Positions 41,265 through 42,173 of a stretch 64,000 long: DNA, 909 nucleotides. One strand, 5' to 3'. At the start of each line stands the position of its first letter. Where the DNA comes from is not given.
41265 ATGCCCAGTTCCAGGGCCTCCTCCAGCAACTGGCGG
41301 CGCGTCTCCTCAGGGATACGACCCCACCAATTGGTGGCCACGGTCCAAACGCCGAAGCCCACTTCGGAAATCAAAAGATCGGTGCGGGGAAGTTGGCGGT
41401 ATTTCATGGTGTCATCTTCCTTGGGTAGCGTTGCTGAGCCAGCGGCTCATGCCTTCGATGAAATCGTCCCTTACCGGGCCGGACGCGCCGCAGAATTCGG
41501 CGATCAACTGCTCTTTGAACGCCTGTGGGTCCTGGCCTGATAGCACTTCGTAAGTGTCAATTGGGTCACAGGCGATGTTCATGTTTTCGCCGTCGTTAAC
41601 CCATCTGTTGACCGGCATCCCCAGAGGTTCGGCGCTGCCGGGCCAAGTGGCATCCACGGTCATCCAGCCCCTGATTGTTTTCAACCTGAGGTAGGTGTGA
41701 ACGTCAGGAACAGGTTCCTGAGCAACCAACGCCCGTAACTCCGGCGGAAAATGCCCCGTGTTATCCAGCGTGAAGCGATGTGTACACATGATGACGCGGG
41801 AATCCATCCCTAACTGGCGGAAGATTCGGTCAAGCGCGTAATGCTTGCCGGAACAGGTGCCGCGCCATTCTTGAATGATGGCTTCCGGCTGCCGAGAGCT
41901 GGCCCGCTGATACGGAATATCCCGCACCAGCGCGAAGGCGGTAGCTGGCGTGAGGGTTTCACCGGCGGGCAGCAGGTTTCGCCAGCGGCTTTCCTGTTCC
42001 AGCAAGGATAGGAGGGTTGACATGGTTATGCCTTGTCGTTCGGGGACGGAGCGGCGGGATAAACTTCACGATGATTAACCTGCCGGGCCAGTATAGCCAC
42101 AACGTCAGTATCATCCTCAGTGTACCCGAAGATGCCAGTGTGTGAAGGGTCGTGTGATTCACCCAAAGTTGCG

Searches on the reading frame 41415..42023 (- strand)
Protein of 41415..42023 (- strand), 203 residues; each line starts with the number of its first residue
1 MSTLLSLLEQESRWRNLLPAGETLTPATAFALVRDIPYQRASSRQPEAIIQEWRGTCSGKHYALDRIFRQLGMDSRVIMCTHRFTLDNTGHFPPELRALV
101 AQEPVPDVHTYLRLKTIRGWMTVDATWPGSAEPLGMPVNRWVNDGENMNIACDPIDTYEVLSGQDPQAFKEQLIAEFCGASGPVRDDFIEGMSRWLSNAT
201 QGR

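Call 3: search_protein_families(library=pfam, proteins=[window:41415-42023:-], max_evalue=0.1)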
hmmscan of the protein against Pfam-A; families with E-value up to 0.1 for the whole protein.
window:41415-42023:- (203 aa): 1 family
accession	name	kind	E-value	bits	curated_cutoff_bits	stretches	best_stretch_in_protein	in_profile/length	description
PF01841.26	Transglut_core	-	0.00065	20.4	23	1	36-125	29-108/108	Transglutaminase-like superfamily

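Call 4: search_protein_families(library=padloc, proteins=[window:41415-42023:-], max_evalue=0.1)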
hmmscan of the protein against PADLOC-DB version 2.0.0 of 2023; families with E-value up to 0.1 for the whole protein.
window:41415-42023:- (203 aa): 0 families

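Call 5: search_protein_families(library=ncbifam, proteins=[window:41415-42023:-], max_evalue=0.1)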
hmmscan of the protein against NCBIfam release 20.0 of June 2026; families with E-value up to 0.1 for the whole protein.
window:41415-42023:- (203 aa): 0 families

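Call 6: search_protein_families(library=phrogs, proteins=[window:41415-42023:-], max_evalue=0.1)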
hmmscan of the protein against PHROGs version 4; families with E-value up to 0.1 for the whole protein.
window:41415-42023:- (203 aa): 0 families
